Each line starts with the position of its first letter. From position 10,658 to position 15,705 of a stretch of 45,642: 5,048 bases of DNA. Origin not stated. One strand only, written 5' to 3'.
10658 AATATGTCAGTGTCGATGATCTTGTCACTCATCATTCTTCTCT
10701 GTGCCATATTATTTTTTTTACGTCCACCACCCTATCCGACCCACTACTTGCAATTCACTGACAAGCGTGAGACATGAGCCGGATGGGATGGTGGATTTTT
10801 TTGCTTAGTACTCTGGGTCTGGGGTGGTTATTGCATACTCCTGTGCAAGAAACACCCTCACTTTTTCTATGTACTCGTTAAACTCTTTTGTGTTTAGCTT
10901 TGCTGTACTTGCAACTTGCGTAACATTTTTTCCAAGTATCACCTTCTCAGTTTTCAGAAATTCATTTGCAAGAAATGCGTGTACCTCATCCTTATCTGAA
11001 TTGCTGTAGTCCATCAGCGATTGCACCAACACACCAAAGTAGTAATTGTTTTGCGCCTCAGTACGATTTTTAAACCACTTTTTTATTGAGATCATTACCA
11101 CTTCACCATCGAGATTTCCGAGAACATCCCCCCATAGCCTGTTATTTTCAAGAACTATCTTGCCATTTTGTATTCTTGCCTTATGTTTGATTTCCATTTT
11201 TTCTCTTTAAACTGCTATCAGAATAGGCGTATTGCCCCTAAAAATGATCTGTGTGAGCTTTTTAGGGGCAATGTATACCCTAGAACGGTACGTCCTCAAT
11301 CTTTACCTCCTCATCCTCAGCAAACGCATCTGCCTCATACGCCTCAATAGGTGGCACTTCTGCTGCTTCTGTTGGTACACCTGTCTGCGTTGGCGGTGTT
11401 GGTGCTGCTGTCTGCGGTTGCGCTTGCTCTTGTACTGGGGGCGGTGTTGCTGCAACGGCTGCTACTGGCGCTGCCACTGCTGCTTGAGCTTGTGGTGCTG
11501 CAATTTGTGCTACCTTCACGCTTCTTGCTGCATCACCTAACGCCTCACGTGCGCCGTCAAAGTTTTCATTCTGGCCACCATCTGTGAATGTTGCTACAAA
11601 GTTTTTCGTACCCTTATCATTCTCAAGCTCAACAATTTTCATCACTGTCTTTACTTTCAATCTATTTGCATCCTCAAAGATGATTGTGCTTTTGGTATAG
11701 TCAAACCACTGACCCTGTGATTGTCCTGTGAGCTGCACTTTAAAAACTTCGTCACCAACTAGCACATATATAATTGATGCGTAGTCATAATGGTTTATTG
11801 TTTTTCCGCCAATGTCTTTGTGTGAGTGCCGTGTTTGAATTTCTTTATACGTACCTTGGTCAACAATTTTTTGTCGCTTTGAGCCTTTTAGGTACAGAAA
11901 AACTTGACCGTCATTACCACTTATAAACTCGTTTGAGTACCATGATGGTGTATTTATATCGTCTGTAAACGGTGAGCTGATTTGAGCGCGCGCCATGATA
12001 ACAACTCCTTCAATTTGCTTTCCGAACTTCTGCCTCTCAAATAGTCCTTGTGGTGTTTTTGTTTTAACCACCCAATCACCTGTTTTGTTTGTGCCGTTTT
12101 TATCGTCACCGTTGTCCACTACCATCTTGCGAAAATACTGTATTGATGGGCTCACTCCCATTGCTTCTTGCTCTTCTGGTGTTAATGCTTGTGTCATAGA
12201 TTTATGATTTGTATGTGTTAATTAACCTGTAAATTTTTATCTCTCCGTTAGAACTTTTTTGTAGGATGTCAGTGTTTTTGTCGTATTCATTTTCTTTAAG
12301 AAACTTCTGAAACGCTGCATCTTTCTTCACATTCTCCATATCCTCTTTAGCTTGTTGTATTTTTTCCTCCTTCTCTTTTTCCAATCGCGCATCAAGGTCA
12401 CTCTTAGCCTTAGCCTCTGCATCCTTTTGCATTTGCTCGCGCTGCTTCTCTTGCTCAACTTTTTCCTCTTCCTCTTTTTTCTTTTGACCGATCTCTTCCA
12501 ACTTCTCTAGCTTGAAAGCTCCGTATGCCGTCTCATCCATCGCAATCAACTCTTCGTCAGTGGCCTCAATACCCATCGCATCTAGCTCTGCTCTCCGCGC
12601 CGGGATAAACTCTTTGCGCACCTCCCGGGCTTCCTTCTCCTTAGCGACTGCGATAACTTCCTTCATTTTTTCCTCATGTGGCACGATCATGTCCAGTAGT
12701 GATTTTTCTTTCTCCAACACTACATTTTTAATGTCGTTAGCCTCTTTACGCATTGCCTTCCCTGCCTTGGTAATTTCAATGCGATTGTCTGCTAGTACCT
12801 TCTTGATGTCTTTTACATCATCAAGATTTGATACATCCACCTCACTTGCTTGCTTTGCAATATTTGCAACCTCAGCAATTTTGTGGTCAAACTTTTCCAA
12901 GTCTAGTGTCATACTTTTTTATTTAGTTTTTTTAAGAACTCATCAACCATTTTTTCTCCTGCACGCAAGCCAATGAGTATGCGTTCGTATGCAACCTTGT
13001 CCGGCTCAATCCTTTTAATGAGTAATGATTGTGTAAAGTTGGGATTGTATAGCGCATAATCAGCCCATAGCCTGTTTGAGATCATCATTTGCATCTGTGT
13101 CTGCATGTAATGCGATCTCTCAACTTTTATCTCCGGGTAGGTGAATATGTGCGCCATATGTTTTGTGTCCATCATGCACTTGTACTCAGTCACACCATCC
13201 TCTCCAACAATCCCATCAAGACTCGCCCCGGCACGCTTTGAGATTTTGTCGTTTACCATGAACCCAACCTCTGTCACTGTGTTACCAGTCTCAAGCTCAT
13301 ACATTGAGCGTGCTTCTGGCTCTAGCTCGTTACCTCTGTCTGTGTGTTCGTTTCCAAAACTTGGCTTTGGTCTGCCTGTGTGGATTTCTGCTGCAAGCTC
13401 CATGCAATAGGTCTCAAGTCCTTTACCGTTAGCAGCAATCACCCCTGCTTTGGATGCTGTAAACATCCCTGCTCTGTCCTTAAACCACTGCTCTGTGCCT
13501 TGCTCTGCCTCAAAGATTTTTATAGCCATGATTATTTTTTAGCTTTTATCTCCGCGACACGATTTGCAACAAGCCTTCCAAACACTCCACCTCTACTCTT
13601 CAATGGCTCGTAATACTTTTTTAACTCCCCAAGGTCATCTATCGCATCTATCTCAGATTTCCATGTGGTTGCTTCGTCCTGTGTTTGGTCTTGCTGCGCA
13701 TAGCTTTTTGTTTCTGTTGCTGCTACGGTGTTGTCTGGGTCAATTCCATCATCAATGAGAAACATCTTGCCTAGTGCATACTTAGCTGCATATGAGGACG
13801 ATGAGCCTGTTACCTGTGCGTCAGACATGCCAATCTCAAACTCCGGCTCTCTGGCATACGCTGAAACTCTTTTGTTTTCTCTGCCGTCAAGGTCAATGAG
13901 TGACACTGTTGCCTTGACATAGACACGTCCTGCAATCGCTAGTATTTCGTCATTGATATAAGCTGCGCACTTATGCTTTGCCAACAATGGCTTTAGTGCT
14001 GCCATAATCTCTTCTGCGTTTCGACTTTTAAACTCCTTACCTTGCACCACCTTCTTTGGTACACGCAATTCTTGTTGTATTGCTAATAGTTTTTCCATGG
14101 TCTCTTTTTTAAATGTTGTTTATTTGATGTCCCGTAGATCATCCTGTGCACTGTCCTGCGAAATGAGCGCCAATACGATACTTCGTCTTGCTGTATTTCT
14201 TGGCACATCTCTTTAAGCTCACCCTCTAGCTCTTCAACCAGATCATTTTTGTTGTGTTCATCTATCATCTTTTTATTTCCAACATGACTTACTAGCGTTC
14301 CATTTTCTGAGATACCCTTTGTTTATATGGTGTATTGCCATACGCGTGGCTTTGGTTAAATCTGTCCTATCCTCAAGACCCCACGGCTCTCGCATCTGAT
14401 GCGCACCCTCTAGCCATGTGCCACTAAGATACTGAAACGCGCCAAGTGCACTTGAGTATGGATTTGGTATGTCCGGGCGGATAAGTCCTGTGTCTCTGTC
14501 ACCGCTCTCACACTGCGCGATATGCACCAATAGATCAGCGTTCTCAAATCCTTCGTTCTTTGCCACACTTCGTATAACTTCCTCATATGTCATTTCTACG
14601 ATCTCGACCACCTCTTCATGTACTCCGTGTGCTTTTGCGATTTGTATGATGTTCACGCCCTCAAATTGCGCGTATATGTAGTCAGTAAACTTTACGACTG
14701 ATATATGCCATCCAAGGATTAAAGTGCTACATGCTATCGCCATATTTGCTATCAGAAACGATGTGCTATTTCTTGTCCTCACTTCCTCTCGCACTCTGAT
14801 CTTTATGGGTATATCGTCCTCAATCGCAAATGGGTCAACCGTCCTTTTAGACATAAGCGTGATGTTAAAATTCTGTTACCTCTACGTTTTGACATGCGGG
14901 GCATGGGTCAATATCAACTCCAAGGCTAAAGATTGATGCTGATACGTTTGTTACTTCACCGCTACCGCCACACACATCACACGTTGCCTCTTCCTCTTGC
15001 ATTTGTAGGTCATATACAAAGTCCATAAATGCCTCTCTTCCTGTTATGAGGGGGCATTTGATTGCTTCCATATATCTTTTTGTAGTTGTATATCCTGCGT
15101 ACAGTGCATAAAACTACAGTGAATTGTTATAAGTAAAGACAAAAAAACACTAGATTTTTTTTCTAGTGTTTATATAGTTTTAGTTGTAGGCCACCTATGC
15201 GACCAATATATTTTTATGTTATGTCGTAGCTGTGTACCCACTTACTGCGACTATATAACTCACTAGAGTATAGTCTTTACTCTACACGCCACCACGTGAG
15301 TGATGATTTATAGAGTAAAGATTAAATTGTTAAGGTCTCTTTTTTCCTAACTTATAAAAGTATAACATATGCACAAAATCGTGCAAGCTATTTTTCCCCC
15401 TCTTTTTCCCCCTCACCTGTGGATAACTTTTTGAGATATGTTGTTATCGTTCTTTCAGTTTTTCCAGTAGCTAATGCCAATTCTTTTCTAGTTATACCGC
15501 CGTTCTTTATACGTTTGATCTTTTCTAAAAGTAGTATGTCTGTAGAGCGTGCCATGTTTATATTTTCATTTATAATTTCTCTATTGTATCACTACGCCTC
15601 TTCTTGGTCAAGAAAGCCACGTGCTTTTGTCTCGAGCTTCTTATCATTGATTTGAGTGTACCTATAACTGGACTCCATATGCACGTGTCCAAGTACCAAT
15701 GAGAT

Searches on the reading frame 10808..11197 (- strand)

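Call 54: search_protein_families(library=pfam, proteins=[window:10808-11197:-], max_evalue=0.05)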
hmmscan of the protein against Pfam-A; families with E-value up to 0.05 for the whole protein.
window:10808-11197:- (130 aa): 1 family
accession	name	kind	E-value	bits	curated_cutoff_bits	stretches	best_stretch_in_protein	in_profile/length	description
PF11638.13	DnaA_N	-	0.013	15.6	24.6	0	20-46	2-28/65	DnaA N-terminal domain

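Call 55: search_protein_families(library=phrogs, proteins=[window:10808-11197:-], max_evalue=0.01)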
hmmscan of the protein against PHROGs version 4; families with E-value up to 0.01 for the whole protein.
window:10808-11197:- (130 aa): 1 family
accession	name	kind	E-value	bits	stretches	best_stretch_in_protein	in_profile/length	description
phrog_72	-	DNA, RNA and nucleotide metabolism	4.2e-15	57.2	1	29-129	36-146/161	NinB/ Orf homologous recombination mediator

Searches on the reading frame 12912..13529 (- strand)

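Call 54: search_protein_families(library=pfam, proteins=[window:12912-13529:-], max_evalue=0.05)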
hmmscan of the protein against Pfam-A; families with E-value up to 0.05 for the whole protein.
window:12912-13529:- (206 aa): 1 family
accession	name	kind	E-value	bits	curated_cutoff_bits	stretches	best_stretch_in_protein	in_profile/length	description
PF09588.16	YqaJ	-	2.8e-19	70.3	22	1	14-152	1-148/150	YqaJ-like viral recombinase domain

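Call 55: search_protein_families(library=phrogs, proteins=[window:12912-13529:-], max_evalue=0.01)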
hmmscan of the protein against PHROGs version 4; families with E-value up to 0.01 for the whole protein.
window:12912-13529:- (206 aa): 5 families
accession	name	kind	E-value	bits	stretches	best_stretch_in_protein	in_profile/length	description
phrog_149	-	DNA, RNA and nucleotide metabolism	2.1e-35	123.4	1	5-204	594-802/1242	exonuclease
phrog_434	-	DNA, RNA and nucleotide metabolism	1.3e-17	65.1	1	2-184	47-225/372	RecE-like recombination exonuclease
phrog_7655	-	DNA, RNA and nucleotide metabolism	2.8e-09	37.3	1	4-152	2-143/551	RecE-like recombination exonuclease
phrog_19855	-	head and packaging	1.9e-08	33.3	1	4-157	457-602/1257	virion structural protein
phrog_1990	-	DNA, RNA and nucleotide metabolism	0.002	18.6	1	97-184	108-200/290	Cas4-domain exonuclease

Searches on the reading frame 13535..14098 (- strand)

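Call 54: search_protein_families(library=pfam, proteins=[window:13535-14098:-], max_evalue=0.05)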
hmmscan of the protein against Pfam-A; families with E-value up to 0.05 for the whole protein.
window:13535-14098:- (188 aa): 1 family
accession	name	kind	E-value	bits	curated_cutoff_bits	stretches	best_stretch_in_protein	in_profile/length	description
PF04404.17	ERF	-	4.5e-29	101.8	25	1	2-140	3-143/153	ERF superfamily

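Call 55: search_protein_families(library=phrogs, proteins=[window:13535-14098:-], max_evalue=0.01)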
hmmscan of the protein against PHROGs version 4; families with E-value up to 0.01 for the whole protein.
window:13535-14098:- (188 aa): 2 families
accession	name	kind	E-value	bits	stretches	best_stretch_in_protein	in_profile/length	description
phrog_155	-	DNA, RNA and nucleotide metabolism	1.8e-30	107.6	1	2-162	70-238/308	Erf-like ssDNA annealing protein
phrog_2324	-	DNA, RNA and nucleotide metabolism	8.9e-07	29.7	1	2-145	13-151/193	Erf-like ssDNA annealing protein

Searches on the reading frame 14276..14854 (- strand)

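Call 54: search_protein_families(library=pfam, proteins=[window:14276-14854:-], max_evalue=0.05)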
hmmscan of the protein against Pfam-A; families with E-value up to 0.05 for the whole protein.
window:14276-14854:- (193 aa): 1 family
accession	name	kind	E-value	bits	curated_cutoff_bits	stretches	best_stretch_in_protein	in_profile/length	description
PF05637.18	Glyco_transf_34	-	0.045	13.9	23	0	19-120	135-236/238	galactosyl transferase GMA12/MNN10 family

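Call 55: search_protein_families(library=phrogs, proteins=[window:14276-14854:-], max_evalue=0.01)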
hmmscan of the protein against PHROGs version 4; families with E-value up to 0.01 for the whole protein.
window:14276-14854:- (193 aa): 2 families
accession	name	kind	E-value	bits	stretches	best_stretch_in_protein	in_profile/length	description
phrog_11561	-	unknown function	5e-05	22.8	1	88-179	320-402/853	-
phrog_4067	-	other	0.0076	15.6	1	90-174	670-750/980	transglycosylase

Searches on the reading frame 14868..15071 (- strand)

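Call 90: search_protein_families(library=phrogs, proteins=[window:14868-15071:-], max_evalue=0.01)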
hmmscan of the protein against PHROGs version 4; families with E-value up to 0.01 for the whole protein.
window:14868-15071:- (68 aa): 0 families

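Call 91: search_protein_families(library=pfam, proteins=[window:14868-15071:-], max_evalue=0.01)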
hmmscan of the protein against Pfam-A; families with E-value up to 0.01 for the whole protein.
window:14868-15071:- (68 aa): 2 families
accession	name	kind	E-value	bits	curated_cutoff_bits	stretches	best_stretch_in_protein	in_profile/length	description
PF00684.25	DnaJ_CXXCXGXG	-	0.00017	22.2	32.7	1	25-61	12-48/65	DnaJ central domain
PF15777.11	Anti-TRAP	-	0.0085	16.5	32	1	22-64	4-40/59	Tryptophan RNA-binding attenuator protein inhibitory protein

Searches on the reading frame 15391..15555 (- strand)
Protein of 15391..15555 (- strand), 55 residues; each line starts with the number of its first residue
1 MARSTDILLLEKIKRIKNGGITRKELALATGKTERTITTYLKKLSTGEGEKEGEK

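Call 90: search_protein_families(library=phrogs, proteins=[window:15391-15555:-], max_evalue=0.01)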
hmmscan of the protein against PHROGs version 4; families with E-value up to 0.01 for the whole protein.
window:15391-15555:- (55 aa): 2 families
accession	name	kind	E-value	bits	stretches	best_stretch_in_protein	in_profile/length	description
phrog_1098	-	DNA, RNA and nucleotide metabolism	0.0015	18.3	1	19-46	38-65/546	HTH DNA binding protein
phrog_3855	-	DNA, RNA and nucleotide metabolism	0.0069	17.8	1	10-45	69-104/115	HTH DNA binding protein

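Call 91: search_protein_families(library=pfam, proteins=[window:15391-15555:-], max_evalue=0.01)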
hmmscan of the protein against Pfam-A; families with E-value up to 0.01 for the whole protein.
window:15391-15555:- (55 aa): 4 families
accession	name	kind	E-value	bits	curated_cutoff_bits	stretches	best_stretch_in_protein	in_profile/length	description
PF13412.12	HTH_24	-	2e-05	24.5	21.9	1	17-44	14-41/48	Winged helix-turn-helix DNA-binding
PF04182.18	B-block_TFIIIC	-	0.0037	17.7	22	1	8-45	6-43/73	B-block binding subunit of TFIIIC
PF01381.28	HTH_3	-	0.0074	16.8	23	1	16-42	5-31/55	Helix-turn-helix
PF08279.18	HTH_11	-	0.008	16.5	25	1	12-45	8-40/55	HTH domain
